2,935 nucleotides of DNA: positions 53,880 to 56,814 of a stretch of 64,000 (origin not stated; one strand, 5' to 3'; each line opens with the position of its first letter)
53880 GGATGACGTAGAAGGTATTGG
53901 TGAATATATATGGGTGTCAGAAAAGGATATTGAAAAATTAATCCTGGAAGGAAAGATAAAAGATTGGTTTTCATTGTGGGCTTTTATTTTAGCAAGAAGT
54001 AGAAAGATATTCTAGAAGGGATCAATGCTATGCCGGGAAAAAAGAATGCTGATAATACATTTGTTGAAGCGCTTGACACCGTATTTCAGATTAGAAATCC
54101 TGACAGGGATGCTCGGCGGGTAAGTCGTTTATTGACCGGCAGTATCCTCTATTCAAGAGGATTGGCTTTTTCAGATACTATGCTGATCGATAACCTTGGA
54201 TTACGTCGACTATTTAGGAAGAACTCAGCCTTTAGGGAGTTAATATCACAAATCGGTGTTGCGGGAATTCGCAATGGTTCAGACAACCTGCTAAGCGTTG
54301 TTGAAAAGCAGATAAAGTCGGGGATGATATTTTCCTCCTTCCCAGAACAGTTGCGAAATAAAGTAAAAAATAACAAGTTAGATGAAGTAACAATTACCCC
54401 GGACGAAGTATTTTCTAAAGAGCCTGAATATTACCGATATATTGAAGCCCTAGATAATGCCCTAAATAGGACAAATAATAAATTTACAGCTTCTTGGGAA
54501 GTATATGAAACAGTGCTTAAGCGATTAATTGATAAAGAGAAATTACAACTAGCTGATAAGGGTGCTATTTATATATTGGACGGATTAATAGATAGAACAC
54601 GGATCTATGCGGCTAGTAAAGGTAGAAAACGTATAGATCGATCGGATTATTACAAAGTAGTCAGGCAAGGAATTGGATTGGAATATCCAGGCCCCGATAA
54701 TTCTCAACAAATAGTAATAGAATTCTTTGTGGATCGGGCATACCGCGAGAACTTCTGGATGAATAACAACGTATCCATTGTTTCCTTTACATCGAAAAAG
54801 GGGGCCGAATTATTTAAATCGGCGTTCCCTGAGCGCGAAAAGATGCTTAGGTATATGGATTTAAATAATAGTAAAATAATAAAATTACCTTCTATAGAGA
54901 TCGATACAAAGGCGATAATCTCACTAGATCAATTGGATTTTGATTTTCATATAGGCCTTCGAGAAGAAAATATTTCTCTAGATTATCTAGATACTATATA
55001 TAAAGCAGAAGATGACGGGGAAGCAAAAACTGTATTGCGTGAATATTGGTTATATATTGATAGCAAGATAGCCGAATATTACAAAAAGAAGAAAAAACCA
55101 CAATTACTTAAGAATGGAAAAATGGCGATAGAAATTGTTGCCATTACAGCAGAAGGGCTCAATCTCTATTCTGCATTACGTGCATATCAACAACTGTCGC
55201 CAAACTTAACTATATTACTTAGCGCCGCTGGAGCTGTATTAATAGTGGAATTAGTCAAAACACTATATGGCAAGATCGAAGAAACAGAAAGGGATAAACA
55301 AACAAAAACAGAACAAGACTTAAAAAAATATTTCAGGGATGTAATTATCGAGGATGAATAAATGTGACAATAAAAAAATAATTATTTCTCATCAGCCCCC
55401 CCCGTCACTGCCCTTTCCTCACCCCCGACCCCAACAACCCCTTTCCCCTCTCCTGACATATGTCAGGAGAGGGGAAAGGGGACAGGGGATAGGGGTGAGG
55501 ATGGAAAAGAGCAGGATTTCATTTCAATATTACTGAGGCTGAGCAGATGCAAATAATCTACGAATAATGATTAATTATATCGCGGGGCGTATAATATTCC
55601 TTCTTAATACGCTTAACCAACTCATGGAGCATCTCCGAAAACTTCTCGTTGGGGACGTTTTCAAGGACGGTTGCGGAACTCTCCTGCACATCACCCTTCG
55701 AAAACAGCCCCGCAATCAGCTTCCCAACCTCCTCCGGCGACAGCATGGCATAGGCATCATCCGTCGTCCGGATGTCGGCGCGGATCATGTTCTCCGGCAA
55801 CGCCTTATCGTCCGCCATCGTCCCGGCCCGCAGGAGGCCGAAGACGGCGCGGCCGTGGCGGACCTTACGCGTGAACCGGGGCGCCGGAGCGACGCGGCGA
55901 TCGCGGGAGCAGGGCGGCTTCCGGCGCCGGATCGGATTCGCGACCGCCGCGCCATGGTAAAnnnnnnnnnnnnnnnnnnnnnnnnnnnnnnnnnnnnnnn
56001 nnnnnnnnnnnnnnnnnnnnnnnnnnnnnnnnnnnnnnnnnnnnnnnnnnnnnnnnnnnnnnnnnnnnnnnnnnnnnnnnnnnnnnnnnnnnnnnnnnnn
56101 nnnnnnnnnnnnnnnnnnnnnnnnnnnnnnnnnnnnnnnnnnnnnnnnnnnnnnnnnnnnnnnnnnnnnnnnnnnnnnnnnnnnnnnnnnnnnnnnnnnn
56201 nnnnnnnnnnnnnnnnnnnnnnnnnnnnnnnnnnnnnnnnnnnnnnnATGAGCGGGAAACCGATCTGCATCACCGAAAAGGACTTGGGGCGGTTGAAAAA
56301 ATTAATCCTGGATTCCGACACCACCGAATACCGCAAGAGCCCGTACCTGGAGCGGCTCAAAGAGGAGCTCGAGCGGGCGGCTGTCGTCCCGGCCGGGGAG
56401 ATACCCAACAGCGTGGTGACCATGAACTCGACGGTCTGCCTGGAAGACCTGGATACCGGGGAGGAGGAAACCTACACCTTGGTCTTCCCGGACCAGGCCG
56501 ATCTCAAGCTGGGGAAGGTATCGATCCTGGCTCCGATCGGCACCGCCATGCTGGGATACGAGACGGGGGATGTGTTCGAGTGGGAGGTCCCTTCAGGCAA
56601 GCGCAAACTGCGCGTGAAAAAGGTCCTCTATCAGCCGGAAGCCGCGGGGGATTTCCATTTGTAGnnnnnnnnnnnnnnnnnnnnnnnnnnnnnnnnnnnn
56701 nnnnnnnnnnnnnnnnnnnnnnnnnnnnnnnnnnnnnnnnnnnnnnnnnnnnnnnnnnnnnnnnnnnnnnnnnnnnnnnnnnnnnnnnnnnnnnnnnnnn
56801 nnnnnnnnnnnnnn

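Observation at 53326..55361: Very AT-rich two-gene cassette: ADP-ribose-pyrophosphatase-like NUDIX protein plus an unrecognisable 443-aa protein with a hydrophobic tail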

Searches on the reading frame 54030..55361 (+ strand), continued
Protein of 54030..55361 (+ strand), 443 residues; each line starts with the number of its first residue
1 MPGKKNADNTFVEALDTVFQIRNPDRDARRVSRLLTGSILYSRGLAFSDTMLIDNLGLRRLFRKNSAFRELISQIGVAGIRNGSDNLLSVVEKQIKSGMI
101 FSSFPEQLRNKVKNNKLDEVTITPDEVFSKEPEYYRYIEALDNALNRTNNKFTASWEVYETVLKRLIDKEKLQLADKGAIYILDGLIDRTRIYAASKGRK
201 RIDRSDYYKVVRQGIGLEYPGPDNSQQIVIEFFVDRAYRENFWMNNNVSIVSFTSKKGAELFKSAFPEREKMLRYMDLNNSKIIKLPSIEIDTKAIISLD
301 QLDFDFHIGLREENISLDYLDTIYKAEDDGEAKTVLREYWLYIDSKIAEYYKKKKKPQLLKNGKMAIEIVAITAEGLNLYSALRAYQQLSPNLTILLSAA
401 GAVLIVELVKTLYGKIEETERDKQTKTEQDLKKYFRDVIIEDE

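Call 123: find_encoding_contigs(protein=P0126, flank=5000, max_places=2)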
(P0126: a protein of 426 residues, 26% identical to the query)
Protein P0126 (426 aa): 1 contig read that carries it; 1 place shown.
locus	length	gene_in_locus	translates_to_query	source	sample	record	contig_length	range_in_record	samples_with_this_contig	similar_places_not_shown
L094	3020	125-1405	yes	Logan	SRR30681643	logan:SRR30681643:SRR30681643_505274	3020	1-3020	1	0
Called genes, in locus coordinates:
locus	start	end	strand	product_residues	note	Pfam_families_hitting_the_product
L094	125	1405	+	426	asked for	-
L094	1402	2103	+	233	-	PF00293:NUDIX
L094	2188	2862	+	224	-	-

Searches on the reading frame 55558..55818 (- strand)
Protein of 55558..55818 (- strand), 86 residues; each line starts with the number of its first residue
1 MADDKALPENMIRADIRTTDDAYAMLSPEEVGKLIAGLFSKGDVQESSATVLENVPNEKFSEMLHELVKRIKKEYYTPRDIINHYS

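Call 4: search_protein_families(library=pfam, proteins=[window:55558-55818:-], max_evalue=0.1)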
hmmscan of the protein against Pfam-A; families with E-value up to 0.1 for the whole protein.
window:55558-55818:- (86 aa): 1 family
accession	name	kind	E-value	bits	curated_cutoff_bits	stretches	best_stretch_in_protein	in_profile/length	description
PF14684.11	Tricorn_C1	-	0.048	14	24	0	56-79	1-24/59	Tricorn protease C1 domain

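Call 5: search_protein_families(library=padloc, proteins=[window:55558-55818:-], max_evalue=0.1)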
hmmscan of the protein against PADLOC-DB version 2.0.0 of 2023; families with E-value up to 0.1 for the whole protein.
window:55558-55818:- (86 aa): 1 family
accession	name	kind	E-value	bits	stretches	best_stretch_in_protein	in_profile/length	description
PDLC02583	DrmB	-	0.027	11.5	1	6-83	250-330/606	DrmB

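Call 6: search_protein_families(library=ncbifam, proteins=[window:55558-55818:-], max_evalue=0.1)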
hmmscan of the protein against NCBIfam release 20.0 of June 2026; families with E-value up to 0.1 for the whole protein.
window:55558-55818:- (86 aa): 1 family
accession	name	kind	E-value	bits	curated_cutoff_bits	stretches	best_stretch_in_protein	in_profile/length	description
TIGR02090.1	LEU1_arch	subfamily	0.096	11.8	484.75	1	20-73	293-346/363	isopropylmalate/citramalate/homocitrate synthases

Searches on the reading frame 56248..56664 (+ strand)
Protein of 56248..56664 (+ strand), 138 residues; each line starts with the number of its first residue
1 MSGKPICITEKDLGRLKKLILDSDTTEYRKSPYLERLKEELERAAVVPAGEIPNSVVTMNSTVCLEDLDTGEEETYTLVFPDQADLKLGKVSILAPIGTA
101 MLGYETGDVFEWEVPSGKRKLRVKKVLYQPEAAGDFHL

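Call 4: search_protein_families(library=pfam, proteins=[window:56248-56664:+], max_evalue=0.1)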
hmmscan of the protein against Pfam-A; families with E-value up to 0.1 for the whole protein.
window:56248-56664:+ (138 aa): 2 families
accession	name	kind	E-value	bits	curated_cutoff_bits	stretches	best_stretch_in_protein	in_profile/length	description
PF01272.25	GreA_GreB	-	3.2e-27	94.7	26.9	1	53-128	2-77/77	Transcription elongation factor, GreA/GreB, C-term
PF14760.11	Rnk_N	-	1.1e-09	39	23.7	1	5-47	2-41/41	Rnk N-terminus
